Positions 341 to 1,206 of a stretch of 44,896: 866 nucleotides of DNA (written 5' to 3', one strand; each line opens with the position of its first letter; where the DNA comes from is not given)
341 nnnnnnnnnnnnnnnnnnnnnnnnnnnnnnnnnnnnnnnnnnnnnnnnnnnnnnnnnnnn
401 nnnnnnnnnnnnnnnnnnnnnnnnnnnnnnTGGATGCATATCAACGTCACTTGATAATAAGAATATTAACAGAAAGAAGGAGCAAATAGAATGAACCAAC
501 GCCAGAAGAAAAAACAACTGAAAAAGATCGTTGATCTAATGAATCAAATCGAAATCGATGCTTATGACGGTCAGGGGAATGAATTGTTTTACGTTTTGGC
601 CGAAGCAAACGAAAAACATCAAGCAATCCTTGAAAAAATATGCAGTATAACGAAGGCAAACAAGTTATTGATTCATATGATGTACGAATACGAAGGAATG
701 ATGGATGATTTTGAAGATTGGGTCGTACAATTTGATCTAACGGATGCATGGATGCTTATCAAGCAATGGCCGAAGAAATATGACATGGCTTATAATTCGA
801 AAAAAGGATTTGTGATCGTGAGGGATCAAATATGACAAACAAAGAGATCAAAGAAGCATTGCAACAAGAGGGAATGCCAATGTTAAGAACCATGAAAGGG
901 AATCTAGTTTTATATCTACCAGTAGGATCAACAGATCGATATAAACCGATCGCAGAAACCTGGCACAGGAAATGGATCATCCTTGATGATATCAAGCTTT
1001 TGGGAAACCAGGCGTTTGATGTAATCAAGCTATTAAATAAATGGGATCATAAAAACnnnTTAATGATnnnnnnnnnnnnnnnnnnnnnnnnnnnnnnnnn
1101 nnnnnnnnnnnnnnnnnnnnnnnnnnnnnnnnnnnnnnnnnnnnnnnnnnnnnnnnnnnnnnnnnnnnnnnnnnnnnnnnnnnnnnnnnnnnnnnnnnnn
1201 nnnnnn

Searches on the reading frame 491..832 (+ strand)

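Call 49: search_protein_families(library=pfam, proteins=[window:491-832:+], max_evalue=0.01)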
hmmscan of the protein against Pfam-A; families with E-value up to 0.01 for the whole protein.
window:491-832:+ (114 aa): 0 families

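Call 50: search_protein_families(library=phrogs, proteins=[window:491-832:+], max_evalue=0.001)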
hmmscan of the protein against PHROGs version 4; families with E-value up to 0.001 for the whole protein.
window:491-832:+ (114 aa): 1 family
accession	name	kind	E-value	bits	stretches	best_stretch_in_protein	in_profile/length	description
phrog_37985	-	unknown function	7.6e-12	46.6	1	1-111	1-106/110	-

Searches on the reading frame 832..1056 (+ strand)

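Call 49: search_protein_families(library=pfam, proteins=[window:832-1056:+], max_evalue=0.01)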
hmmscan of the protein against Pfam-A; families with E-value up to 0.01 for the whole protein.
window:832-1056:+ (75 aa): 0 families

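Call 50: search_protein_families(library=phrogs, proteins=[window:832-1056:+], max_evalue=0.001)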
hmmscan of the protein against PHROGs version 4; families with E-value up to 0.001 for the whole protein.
window:832-1056:+ (75 aa): 1 family
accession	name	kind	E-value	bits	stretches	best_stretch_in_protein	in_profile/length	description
phrog_25298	-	unknown function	5.2e-05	24.6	1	37-74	39-76/79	-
